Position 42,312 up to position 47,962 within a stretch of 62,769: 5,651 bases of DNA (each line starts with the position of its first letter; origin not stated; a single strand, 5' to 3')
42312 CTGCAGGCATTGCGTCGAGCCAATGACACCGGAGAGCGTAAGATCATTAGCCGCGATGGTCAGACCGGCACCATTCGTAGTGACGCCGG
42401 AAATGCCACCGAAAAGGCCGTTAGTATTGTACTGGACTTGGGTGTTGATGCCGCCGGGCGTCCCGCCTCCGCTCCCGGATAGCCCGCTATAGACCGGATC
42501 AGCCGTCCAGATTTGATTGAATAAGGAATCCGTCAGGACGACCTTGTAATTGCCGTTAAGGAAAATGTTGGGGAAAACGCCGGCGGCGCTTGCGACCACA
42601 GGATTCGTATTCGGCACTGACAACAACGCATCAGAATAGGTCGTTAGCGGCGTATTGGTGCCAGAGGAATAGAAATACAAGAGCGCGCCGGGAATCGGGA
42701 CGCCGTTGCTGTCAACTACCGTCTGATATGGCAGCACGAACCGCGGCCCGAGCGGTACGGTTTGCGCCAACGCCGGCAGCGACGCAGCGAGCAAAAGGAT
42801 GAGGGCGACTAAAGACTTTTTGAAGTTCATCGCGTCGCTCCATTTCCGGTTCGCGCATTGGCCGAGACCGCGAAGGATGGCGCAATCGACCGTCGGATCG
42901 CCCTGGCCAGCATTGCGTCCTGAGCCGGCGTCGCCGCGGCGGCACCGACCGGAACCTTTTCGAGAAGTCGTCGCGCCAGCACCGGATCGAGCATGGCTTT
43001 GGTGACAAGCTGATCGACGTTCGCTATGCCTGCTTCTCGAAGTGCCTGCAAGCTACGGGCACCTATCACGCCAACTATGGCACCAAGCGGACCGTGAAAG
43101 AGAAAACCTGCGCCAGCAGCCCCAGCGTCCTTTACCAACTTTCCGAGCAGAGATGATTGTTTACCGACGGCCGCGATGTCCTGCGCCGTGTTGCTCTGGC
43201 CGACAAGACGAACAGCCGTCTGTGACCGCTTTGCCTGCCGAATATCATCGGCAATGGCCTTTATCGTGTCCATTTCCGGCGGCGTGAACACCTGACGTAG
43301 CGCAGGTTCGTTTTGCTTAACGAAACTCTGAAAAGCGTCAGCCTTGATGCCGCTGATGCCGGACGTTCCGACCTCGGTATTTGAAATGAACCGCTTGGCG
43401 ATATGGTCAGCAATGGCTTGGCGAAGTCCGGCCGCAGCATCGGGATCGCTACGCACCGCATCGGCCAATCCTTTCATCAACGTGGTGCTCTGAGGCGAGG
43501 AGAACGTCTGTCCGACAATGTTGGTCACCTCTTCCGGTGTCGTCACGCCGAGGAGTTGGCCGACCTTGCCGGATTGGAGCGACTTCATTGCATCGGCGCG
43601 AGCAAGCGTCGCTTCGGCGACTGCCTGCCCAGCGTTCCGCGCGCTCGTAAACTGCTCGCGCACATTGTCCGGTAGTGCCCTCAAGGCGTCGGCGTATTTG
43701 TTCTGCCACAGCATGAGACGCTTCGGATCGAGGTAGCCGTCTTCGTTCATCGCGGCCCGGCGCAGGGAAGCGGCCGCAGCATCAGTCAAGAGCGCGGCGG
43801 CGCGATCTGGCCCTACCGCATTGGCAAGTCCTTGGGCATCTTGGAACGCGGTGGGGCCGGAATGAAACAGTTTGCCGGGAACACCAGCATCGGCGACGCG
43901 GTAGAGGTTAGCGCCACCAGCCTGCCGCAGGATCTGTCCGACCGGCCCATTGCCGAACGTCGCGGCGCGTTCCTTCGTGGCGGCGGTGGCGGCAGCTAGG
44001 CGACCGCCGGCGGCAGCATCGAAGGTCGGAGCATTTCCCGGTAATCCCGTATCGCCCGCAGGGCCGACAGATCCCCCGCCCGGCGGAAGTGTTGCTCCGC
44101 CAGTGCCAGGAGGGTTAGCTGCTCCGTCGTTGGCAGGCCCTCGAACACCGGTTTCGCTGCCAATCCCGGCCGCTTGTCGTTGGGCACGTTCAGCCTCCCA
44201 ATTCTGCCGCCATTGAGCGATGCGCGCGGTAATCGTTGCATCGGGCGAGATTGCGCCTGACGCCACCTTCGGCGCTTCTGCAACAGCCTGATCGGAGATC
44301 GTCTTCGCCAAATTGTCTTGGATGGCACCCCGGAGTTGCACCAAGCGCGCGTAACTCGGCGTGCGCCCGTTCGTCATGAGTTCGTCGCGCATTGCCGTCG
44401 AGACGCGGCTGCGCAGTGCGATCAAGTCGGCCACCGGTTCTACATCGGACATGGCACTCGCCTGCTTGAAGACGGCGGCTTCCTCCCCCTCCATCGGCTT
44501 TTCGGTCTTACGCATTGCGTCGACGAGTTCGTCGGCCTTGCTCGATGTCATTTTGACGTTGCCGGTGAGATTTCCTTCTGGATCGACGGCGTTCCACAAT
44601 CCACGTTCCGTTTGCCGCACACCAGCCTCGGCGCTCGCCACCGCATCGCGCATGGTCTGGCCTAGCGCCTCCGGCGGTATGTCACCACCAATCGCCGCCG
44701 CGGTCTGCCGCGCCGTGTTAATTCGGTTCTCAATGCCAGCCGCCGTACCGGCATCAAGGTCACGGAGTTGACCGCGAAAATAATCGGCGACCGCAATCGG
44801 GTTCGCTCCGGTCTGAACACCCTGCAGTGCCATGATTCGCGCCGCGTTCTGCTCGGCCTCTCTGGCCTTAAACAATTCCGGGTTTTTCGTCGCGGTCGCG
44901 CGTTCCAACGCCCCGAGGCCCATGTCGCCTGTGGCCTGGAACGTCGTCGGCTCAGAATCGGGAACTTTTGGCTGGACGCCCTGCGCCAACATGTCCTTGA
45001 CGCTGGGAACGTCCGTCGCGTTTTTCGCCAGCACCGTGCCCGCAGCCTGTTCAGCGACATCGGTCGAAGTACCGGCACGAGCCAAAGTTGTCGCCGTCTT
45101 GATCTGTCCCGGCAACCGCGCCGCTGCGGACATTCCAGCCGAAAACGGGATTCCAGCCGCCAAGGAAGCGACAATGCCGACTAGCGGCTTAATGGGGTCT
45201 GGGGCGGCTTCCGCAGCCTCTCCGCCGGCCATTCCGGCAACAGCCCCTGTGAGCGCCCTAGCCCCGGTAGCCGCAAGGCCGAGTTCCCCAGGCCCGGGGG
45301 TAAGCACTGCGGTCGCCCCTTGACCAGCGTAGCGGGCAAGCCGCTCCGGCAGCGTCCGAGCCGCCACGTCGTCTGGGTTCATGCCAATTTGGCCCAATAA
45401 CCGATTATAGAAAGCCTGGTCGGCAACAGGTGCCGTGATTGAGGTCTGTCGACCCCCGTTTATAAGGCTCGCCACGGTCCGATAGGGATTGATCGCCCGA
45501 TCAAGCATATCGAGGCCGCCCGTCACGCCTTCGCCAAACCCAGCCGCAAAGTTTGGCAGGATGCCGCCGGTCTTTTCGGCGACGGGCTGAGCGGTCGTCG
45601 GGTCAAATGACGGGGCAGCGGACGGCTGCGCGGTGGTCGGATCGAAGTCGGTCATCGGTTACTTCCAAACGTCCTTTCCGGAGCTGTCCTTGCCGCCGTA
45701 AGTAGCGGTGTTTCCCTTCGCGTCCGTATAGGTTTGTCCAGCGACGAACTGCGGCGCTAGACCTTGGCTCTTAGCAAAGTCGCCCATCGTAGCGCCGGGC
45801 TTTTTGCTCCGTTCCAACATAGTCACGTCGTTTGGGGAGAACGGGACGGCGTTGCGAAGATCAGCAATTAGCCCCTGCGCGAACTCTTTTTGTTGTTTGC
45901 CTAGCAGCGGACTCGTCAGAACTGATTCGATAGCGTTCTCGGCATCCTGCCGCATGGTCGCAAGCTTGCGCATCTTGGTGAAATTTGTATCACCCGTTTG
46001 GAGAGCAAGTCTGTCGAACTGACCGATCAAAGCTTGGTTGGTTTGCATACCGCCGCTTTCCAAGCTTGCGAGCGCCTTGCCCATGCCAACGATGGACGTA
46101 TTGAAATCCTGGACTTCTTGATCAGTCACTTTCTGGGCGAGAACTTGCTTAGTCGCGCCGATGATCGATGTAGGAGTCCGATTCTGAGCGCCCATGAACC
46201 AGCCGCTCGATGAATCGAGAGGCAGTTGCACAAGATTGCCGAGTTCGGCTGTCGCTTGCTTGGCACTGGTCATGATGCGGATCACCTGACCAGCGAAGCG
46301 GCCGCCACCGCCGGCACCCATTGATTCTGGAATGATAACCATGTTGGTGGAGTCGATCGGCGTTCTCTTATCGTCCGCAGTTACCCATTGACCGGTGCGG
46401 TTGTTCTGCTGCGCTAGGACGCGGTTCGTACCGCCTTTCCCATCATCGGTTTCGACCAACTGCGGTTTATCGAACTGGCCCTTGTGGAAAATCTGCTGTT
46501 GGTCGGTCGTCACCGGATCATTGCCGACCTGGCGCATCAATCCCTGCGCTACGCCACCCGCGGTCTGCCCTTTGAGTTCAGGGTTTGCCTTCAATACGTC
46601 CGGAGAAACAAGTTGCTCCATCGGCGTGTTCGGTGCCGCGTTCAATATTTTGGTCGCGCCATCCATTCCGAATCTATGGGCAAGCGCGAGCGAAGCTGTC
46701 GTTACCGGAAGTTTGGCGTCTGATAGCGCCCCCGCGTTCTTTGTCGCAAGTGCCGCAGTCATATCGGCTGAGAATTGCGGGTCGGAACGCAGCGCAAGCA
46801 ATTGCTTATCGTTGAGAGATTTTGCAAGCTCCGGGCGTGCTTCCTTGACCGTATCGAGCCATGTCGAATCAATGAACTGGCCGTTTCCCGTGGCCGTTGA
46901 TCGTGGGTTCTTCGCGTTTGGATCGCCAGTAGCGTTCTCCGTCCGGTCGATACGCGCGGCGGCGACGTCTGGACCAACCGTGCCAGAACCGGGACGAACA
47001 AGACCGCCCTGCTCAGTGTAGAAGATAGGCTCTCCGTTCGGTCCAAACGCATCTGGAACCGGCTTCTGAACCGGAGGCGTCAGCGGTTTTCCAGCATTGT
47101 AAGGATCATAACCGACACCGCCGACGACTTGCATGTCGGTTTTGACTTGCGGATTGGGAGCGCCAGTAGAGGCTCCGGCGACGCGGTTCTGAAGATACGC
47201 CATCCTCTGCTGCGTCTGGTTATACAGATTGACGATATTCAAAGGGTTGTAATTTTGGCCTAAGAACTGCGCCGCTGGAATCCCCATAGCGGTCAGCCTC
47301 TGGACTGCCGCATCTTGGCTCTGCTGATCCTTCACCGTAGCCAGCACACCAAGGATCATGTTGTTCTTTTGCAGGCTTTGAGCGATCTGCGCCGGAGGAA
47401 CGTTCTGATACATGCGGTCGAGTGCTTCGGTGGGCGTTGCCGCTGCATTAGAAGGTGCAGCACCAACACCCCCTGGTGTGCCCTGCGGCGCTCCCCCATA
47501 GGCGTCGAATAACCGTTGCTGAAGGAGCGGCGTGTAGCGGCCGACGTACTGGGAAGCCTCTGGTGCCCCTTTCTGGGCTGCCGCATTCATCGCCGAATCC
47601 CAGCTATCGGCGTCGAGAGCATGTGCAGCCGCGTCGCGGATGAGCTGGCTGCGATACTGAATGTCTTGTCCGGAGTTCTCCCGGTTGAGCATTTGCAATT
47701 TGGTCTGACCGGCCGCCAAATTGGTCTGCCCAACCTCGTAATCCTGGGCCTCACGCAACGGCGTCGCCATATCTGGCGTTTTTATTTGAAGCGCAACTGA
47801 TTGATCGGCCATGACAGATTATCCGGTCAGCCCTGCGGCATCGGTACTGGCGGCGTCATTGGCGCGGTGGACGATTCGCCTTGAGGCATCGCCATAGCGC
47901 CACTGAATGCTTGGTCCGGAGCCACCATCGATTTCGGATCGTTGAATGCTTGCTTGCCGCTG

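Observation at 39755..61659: Five large fibre-like late proteins carry Sec signal peptides and paired cysteines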

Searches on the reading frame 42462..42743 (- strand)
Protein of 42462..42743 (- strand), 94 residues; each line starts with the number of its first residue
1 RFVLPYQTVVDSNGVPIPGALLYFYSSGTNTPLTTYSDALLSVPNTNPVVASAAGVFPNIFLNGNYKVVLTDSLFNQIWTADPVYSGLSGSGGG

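Call 68: search_solved_structures(query=A3, max_evalue=10, show_alignments=2)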
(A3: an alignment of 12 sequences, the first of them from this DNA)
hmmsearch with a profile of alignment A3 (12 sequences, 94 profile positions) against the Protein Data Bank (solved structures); distinct sequences matched with E-value up to 10: 6.
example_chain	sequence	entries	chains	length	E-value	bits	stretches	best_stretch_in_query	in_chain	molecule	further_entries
9vyg_o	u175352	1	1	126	9.2e-21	77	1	2-87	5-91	Tail spike protein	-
9vyg_n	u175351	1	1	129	9.2e-21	77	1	2-87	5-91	Tail spike protein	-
9vyg_m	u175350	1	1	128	9.4e-21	77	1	2-87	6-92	Tail spike protein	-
9vyh_m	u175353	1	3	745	8.3e-20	74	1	2-87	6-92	Tail spike protein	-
7eeq_A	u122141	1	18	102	3.7e-18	68.7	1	9-88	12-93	Tailspike head-binding domain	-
4anc_A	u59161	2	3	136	0.86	13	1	7-70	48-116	NUCLEOSIDE DIPHOSPHATE KINASE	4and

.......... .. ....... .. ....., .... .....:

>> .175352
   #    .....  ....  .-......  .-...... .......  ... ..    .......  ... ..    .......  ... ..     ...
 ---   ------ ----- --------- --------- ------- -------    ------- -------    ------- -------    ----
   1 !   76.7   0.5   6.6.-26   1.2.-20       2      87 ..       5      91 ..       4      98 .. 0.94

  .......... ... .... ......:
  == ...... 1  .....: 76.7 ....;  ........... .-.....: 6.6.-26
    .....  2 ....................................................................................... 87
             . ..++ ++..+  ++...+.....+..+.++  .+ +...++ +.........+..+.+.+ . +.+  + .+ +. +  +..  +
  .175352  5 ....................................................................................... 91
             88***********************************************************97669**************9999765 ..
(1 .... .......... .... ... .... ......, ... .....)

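Call 96: find_related_loci(query=A3, collection=genome_contigs, flank=10000)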
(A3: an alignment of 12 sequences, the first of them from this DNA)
Query A3 (94 aa) in genome_contigs; peptide patterns used: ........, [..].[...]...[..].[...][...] (x = any residue, [..] = any of these).
34 stretches matched a pattern; 9 encode a relative of the query (tblastn E <= 1e-3); 9 distinct loci.
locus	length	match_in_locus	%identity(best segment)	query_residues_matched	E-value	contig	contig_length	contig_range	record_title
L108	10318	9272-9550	56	1-92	1e-30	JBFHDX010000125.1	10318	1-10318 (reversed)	MAG: Alphaproteobacteria bacterium isolate Mix_sand07.2021.05.D.48 k141_2049954_length_10318_cov_31.1285, whole genome s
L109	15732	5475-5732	52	1-85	1e-19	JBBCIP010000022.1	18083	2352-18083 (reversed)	MAG: Alphaproteobacteria bacterium isolate MAG_CPA_01 P10A_000000115215, whole genome shotgun sequence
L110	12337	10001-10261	46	1-86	9e-18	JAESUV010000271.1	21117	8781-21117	MAG: Gammaproteobacteria bacterium isolate NORP350 Contig_source1382A_5468, whole genome shotgun sequence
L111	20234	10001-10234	49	9-84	2e-16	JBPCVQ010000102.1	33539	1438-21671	MAG: Geminicoccaceae bacterium isolate MAG_seacave_72 S1Ck127_8038112, whole genome shotgun sequence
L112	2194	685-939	45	2-84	2e-16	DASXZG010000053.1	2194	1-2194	MAG TPA_asm: Caulobacteraceae bacterium isolate SMAG_U4845 k141_3605498, whole genome shotgun sequence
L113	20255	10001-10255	47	5-87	2e-12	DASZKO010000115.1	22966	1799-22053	MAG TPA_asm: Caulobacteraceae bacterium isolate SMAG_U5840 k141_1721443, whole genome shotgun sequence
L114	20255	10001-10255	44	2-84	3e-10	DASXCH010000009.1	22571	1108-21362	MAG TPA_asm: Caulobacteraceae bacterium isolate SMAG_U5055 k141_4611527, whole genome shotgun sequence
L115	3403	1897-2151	44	2-84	3e-10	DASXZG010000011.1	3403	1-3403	MAG TPA_asm: Caulobacteraceae bacterium isolate SMAG_U4845 k141_2512853, whole genome shotgun sequence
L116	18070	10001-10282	36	4-93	2e-11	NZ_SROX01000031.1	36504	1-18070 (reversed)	Cupriavidus necator strain SHC 2-3 NODE_31_length_36504_cov_310.622176, whole genome shotgun sequence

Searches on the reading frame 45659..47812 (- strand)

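Call 8: search_protein_families(library=phrogs, proteins=[window:45659-47812:-], max_evalue=0.001)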
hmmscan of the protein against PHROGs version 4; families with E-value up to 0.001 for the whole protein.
window:45659-47812:- (717 aa): 1 family
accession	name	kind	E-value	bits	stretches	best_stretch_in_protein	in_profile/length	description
phrog_4067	-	other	2.2e-22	80.3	1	295-413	697-810/980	transglycosylase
